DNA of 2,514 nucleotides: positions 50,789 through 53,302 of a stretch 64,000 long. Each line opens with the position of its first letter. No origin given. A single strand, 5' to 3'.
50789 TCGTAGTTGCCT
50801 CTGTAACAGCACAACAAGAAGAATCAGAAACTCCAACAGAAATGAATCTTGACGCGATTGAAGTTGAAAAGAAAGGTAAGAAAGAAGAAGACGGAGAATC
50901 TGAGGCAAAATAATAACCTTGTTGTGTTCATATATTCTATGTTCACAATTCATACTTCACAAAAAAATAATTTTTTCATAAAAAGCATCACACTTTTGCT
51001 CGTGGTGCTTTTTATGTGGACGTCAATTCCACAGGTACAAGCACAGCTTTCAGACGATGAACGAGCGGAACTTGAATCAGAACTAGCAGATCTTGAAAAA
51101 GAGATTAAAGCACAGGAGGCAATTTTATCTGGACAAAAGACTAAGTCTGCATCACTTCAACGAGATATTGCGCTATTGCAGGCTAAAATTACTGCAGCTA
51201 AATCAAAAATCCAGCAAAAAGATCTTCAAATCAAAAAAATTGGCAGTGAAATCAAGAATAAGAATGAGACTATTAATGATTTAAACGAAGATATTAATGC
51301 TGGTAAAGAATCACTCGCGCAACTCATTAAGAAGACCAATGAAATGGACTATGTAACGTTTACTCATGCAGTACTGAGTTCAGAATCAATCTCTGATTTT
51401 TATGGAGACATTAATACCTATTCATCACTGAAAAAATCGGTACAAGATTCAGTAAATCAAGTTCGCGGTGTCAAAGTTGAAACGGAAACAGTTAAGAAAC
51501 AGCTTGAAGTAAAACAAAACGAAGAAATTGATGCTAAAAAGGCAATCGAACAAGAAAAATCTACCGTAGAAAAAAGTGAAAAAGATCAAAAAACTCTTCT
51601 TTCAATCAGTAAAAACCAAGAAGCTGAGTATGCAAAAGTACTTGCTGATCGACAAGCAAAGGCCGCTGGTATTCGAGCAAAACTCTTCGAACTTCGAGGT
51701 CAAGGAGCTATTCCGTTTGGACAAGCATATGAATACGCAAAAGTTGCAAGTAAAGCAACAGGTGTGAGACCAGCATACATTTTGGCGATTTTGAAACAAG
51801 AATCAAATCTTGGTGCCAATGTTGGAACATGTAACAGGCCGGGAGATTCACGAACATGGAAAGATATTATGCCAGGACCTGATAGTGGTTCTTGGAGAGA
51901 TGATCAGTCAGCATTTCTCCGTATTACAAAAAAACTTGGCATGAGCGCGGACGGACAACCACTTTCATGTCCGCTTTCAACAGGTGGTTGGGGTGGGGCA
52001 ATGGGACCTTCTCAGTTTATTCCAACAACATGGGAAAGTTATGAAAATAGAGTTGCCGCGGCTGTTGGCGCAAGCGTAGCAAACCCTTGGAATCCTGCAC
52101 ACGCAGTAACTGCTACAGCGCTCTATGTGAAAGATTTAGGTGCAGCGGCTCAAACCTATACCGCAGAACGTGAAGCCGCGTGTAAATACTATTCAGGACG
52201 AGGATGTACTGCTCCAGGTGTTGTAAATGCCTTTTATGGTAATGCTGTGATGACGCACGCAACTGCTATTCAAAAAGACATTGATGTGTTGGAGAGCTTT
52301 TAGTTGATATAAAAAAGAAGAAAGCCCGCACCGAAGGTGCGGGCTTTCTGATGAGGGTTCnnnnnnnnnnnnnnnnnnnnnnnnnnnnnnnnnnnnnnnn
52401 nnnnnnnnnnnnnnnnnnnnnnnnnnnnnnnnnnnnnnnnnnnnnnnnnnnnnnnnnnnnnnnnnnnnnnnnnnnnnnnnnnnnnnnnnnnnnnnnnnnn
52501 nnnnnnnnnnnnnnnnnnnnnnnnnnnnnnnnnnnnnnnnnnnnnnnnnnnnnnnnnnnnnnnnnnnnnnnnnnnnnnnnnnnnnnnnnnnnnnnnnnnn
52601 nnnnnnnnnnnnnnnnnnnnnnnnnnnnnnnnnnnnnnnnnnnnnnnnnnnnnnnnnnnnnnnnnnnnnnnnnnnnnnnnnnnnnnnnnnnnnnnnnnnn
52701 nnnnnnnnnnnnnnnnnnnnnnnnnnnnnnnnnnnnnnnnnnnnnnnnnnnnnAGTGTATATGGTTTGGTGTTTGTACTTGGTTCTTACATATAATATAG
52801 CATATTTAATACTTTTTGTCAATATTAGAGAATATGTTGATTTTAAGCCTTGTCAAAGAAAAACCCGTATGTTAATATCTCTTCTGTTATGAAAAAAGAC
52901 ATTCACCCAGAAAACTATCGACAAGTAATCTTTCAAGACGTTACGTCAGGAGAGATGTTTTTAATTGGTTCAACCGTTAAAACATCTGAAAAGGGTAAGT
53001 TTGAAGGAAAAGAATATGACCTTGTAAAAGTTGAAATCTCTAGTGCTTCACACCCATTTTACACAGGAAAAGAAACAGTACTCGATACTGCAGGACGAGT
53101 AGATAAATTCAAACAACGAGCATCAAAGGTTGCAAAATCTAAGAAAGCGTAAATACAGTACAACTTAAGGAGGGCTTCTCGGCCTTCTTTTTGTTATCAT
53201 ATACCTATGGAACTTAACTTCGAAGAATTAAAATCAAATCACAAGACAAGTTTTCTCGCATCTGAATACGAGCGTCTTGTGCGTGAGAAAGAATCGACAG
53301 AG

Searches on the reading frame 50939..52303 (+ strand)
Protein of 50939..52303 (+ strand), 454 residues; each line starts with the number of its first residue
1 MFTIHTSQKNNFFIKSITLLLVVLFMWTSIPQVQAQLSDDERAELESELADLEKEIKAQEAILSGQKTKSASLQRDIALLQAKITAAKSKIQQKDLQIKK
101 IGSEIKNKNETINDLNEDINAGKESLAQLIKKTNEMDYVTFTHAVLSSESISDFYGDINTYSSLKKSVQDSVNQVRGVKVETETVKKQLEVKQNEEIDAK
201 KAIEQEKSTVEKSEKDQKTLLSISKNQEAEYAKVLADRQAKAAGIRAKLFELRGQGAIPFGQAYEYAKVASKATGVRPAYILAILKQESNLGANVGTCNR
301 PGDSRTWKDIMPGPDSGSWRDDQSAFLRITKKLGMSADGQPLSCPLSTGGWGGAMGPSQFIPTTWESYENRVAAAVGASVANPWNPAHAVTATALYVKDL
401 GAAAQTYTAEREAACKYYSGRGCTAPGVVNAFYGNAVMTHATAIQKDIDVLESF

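Call 20: search_protein_families(library=pfam, proteins=[window:50939-52303:+], max_evalue=0.01)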
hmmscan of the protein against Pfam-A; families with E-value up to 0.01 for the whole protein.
window:50939-52303:+ (454 aa): 2 families
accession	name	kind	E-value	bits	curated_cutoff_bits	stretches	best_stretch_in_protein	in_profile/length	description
PF13406.11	SLT_2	-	2.6e-09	37.1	24.3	1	264-401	74-200/292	Transglycosylase SLT domain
PF01464.25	SLT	-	4.6e-06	26.6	21.3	0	266-423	2-100/117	Transglycosylase SLT domain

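Call 31: find_homologous_proteins(query=window:50939-52303:+, max_evalue=1e-30)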
Query window:50939-52303:+ (454 aa): 3380 proteins with E <= 1e-30 among 8000 candidates; the best 120 are listed.
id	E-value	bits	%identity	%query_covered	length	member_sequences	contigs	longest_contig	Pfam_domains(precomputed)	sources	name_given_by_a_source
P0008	1.4e-266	902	91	100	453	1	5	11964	PF13406.12,PF01464.26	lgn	-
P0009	3.0e-264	894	91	100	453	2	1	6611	PF13406.12,PF01464.26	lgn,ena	-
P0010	6.7e-255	864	88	100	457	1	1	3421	PF13406.12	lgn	-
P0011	6.4e-254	860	87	100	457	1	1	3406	PF13406.12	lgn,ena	-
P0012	9.1e-254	860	87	100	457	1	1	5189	PF13406.12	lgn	-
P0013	4.3e-253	858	87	100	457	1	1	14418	PF13406.12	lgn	-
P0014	5.0e-253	858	87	100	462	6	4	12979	PF13406.12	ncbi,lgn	-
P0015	9.8e-253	857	87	100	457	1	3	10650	PF13406.12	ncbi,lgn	-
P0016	1.6e-252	856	86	100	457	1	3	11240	PF13406.12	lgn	-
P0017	5.0e-252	854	86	100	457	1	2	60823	PF13406.12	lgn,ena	-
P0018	5.9e-252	854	86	100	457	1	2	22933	PF13406.12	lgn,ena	-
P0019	1.9e-250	849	85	100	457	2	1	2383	PF13406.12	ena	-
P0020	2.9e-250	848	86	100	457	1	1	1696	PF13406.12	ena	-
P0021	2.6e-246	835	83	100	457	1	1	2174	PF13406.12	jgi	-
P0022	4.1e-240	815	82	100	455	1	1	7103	PF13406.12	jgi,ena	-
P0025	8.8e-237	804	80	100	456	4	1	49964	PF13406.12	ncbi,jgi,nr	ncbi:MAG: 2 protein [Patescibacteria group bacterium]|jgi:membrane-bound lytic murein transglycosyla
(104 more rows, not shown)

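Call 34: find_encoding_contigs(protein=P0008, flank=4000, max_places=5)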
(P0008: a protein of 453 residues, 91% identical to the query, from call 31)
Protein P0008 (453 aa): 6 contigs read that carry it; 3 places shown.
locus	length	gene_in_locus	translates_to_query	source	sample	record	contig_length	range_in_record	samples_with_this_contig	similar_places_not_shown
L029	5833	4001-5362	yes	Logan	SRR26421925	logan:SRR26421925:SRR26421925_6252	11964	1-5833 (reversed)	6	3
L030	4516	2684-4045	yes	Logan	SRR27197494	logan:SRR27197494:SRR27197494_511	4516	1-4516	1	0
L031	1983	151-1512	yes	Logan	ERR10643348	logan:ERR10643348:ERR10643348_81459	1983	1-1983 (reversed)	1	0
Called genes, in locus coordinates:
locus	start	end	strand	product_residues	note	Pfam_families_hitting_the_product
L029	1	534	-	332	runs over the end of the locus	PF00294:PfkB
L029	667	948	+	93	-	-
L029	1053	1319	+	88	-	-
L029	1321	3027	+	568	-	PF01565:FAD_binding_4, PF02913:FAD-oxidase_C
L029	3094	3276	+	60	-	-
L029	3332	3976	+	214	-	PF01386:Ribosomal_L25p, PF14693:Ribosomal_TL5_C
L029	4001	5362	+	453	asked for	PF01464:SLT (faint), PF13406:SLT_2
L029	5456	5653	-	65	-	-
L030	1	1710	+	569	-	?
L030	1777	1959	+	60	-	-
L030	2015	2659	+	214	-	PF01386:Ribosomal_L25p, PF14693:Ribosomal_TL5_C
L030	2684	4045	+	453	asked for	PF01464:SLT (faint), PF13406:SLT_2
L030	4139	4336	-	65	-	-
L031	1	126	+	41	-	?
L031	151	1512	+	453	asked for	PF01464:SLT (faint), PF13406:SLT_2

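Call 35: find_encoding_contigs(protein=P0017, flank=10000, max_places=2)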
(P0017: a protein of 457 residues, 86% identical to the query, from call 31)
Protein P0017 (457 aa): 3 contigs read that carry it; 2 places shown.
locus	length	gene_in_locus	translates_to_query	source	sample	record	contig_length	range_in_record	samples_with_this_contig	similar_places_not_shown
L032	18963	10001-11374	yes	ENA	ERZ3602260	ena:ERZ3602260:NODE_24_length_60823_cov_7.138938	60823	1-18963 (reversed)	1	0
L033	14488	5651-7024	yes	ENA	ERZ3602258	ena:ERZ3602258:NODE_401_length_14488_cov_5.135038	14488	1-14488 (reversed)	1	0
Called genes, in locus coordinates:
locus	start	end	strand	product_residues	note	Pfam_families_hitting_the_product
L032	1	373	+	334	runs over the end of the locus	PF00274:Glycolytic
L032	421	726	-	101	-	PF24043:DUF7352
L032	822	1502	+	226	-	PF00834:Ribul_P_3_epim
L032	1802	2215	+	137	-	-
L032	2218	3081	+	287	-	PF13292:DXP_synthase_N, PF00456:Transketolase_N, PF00676:E1_dh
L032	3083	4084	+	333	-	PF02779:Transket_pyr, PF02780:Transketolase_C, PF22613:Transketolase_C_1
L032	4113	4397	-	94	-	-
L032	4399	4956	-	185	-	-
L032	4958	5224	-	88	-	-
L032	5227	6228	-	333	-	PF00294:PfkB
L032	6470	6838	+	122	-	-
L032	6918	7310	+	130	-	-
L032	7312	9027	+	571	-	PF01565:FAD_binding_4, PF02913:FAD-oxidase_C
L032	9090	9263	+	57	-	-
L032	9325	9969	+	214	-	PF01386:Ribosomal_L25p, PF14693:Ribosomal_TL5_C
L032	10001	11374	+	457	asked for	PF13406:SLT_2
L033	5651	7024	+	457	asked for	PF13406:SLT_2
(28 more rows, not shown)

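Call 36: find_encoding_contigs(protein=P0025, flank=10000, max_places=2)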
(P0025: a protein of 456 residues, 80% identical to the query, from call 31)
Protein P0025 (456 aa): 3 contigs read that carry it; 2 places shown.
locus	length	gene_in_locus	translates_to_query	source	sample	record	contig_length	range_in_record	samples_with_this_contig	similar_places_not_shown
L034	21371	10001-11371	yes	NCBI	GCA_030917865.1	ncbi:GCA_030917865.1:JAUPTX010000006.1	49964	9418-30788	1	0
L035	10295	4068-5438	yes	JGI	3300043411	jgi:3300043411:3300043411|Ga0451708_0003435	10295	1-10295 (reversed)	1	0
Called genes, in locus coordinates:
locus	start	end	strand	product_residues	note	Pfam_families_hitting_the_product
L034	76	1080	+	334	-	PF00274:Glycolytic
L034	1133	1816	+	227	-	PF00834:Ribul_P_3_epim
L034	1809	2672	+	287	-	PF13292:DXP_synthase_N, PF00456:Transketolase_N, PF00676:E1_dh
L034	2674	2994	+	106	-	PF19673:DUF6176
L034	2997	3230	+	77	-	PF26604:CBU_0592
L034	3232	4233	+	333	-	PF02779:Transket_pyr, PF02780:Transketolase_C, PF22613:Transketolase_C_1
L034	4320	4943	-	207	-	-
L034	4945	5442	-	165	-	-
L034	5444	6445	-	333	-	PF00294:PfkB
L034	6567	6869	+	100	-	-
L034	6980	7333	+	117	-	-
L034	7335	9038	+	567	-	PF01565:FAD_binding_4, PF02913:FAD-oxidase_C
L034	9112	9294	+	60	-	-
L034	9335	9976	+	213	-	PF01386:Ribosomal_L25p, PF14693:Ribosomal_TL5_C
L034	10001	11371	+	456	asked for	PF13406:SLT_2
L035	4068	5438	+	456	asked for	PF13406:SLT_2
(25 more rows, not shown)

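Call 40: find_encoding_contigs(protein=P0014, flank=10000, max_places=4)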
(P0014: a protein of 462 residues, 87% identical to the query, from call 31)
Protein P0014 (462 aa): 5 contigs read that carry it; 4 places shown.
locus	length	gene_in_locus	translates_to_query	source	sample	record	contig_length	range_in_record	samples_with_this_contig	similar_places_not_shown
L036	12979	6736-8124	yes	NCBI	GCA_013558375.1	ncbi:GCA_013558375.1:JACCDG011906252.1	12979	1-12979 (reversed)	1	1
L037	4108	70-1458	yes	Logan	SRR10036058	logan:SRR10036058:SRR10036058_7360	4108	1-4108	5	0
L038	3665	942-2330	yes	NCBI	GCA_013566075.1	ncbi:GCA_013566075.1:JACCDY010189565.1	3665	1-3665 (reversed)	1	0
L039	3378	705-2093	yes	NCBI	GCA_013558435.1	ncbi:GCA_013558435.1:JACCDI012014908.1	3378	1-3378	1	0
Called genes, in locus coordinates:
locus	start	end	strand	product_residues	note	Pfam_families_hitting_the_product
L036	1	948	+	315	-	?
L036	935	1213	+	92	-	PF07866:DUF1653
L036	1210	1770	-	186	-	-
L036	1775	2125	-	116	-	-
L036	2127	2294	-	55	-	-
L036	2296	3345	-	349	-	PF00294:PfkB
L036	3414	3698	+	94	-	-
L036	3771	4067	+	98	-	-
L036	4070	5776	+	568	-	PF01565:FAD_binding_4, PF02913:FAD-oxidase_C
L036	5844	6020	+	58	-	-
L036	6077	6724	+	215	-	PF01386:Ribosomal_L25p, PF14693:Ribosomal_TL5_C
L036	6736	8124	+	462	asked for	PF13406:SLT_2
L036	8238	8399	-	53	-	-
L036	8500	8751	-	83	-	-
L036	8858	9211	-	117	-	-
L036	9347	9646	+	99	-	PF01197:Ribosomal_L31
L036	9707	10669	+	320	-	PF03462:PCRF, PF00472:RF-1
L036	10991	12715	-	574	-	PF01551:Peptidase_M23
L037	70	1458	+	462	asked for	PF13406:SLT_2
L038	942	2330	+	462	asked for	PF13406:SLT_2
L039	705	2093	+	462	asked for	PF13406:SLT_2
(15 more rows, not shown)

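Call 41: find_encoding_contigs(protein=P0010, flank=4000, max_places=2)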
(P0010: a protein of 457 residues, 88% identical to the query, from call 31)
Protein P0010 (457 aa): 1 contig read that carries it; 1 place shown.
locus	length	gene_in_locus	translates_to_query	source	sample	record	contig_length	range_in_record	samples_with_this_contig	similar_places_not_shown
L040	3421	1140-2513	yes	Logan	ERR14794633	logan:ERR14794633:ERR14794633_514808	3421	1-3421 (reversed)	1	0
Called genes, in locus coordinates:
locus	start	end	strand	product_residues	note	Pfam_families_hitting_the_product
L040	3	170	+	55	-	?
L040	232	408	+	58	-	-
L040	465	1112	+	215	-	PF01386:Ribosomal_L25p, PF14693:Ribosomal_TL5_C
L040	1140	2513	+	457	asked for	PF13406:SLT_2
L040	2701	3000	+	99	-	PF01197:Ribosomal_L31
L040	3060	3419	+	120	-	?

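Call 56: search_protein_families(library=ncbifam, proteins=[L036:8858-9211:-, L036:8500-8751:-, L036:8238-8399:-], max_evalue=0.01)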
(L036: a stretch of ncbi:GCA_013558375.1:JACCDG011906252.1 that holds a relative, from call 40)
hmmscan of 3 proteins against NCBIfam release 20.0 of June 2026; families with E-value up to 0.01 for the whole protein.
L036:8858-9211:- (117 aa): 0 families

L036:8500-8751:- (83 aa): 0 families

L036:8238-8399:- (53 aa): 0 families

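Call 57: search_protein_families(library=padloc, proteins=[L036:8858-9211:-, L036:8500-8751:-, L036:8238-8399:-], max_evalue=0.01)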
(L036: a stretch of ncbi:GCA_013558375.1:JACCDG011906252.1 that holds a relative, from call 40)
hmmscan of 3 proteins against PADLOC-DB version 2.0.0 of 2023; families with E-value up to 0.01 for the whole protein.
L036:8858-9211:- (117 aa): 0 families

L036:8500-8751:- (83 aa): 0 families

L036:8238-8399:- (53 aa): 0 families

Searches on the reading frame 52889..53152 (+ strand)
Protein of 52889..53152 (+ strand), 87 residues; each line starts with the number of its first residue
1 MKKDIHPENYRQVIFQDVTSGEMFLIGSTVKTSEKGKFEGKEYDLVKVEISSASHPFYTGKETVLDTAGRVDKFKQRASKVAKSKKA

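Call 62: find_encoding_contigs(protein=window:52889-53152:+, flank=3000, max_places=10)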
Protein window:52889-53152:+ (87 aa): 2 contigs read that carry it; 2 places shown.
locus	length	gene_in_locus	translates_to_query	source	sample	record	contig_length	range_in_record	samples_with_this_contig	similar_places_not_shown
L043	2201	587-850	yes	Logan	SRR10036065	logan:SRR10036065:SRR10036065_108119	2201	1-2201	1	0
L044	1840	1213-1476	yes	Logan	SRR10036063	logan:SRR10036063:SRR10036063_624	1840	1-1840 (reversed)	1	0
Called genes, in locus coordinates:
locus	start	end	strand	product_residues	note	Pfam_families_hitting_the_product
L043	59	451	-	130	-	-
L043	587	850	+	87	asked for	PF01197:Ribosomal_L31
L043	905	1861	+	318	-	PF03462:PCRF, PF00472:RF-1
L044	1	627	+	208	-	?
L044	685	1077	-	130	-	-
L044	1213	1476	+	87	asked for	PF01197:Ribosomal_L31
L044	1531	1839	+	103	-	?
